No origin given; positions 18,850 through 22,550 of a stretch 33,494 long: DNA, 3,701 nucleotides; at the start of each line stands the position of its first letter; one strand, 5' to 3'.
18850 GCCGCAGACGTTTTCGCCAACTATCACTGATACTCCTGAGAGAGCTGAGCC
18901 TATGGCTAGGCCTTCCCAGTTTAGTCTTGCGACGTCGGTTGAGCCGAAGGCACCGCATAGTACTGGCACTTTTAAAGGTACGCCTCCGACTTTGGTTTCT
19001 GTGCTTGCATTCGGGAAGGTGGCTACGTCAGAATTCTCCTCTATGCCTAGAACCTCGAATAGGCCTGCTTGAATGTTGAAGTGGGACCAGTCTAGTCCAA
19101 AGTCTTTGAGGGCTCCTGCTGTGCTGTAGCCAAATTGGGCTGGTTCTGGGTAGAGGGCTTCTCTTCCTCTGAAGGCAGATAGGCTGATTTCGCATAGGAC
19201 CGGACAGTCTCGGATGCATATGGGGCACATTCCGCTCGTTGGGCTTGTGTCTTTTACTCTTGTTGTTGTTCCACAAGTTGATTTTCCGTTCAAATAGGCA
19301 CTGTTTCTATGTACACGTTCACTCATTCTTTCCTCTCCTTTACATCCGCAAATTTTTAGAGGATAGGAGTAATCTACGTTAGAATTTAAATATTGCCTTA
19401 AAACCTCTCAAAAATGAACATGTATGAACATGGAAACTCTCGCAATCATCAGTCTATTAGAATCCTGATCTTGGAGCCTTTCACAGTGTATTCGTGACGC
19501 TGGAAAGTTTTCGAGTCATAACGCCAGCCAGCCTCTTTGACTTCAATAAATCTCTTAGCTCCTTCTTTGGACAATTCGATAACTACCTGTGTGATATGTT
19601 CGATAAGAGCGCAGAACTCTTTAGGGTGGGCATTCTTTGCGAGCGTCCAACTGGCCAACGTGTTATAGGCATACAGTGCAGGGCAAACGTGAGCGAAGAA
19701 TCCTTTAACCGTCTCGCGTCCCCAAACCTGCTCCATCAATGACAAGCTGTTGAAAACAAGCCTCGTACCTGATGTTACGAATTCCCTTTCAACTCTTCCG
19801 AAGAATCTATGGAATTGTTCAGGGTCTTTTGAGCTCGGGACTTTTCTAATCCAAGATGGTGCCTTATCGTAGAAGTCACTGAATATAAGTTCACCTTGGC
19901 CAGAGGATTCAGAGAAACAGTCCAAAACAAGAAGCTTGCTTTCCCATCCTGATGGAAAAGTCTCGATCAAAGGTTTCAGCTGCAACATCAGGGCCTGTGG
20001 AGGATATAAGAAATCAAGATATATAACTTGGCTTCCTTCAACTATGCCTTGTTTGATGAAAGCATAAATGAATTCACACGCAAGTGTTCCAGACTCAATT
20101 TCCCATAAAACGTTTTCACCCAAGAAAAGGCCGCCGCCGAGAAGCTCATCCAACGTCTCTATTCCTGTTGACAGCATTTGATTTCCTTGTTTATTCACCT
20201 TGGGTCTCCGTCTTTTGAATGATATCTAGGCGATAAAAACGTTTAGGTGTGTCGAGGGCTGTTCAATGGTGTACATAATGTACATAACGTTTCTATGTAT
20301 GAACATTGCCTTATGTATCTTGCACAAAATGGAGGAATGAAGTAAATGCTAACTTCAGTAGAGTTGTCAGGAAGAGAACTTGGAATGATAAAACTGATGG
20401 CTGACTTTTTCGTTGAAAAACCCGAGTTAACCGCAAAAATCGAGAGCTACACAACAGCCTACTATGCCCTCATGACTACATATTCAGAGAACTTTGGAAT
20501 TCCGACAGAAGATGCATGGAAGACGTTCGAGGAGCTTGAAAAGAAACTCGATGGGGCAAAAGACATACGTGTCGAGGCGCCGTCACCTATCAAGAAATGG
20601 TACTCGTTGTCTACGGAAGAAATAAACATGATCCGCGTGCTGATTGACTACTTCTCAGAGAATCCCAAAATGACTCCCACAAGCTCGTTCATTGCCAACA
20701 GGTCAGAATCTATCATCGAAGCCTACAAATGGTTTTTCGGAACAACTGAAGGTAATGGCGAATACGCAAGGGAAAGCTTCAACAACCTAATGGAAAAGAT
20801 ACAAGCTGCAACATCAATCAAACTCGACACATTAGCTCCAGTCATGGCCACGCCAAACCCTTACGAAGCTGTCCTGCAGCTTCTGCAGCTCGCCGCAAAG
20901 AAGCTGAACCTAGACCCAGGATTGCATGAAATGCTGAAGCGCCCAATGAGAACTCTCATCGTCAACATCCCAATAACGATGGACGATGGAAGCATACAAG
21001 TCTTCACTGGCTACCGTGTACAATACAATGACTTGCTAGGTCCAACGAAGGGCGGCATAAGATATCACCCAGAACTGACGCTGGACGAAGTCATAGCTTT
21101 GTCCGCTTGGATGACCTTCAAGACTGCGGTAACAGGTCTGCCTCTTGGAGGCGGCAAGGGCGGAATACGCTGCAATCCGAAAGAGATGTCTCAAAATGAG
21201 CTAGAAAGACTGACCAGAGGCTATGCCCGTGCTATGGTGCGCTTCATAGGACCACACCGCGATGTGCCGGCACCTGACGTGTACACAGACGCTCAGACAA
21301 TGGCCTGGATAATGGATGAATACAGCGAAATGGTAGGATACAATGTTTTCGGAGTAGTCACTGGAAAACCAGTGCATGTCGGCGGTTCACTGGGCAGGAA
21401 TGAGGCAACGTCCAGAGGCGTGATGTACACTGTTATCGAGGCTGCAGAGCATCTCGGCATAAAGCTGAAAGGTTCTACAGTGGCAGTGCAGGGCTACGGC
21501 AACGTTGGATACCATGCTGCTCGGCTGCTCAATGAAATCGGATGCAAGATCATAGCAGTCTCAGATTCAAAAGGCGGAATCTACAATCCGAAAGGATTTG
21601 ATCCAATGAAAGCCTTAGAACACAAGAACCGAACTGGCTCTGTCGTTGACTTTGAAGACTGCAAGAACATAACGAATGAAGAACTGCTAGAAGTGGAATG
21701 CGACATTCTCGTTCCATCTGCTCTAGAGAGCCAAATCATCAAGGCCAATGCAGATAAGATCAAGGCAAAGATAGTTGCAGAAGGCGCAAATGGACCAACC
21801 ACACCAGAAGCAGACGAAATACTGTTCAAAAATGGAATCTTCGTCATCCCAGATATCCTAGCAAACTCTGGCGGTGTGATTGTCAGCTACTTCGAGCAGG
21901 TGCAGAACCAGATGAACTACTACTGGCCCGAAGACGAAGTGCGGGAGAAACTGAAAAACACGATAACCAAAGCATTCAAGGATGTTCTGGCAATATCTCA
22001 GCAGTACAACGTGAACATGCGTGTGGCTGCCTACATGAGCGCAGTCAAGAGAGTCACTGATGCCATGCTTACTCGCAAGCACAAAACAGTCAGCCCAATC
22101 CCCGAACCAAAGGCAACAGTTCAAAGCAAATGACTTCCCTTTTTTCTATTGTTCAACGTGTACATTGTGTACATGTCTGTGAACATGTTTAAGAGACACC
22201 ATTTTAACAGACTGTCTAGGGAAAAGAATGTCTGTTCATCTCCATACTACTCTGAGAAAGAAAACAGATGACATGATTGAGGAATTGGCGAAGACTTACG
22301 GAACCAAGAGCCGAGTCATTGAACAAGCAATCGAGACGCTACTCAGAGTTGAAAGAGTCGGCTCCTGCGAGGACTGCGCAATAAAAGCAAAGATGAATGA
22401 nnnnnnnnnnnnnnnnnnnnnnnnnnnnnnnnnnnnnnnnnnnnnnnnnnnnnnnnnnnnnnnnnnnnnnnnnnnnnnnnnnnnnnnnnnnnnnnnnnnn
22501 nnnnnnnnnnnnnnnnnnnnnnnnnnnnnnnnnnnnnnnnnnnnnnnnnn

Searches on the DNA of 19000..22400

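Call 75: search_rna_families(source=window, start=19000, end=22400, threshold=evalue, max_evalue=1)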
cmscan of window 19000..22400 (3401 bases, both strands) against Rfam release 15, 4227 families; matches with E-value up to 1: 2.
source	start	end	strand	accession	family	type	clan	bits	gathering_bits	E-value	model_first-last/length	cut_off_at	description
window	21529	21632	-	RF02150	MESTIT1_3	Gene; lncRNA;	-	20.7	60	0.31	1-99/99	no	MEST intronic transcript 1, antisense RNA conserved region 3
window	21233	21439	-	RF02091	DAOA-AS1_2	Gene; lncRNA;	-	19.9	43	0.13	1-205/205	no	DAOA antisense RNA 1 conserved region 2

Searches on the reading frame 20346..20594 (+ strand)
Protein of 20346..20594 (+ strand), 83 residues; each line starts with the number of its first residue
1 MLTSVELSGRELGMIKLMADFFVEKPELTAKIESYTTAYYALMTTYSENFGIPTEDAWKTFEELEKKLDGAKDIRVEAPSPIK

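Call 33: search_protein_families(library=pfam, proteins=[window:20346-20594:+], max_evalue=10)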
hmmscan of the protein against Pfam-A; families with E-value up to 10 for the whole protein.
seq(83 aa): 0 families
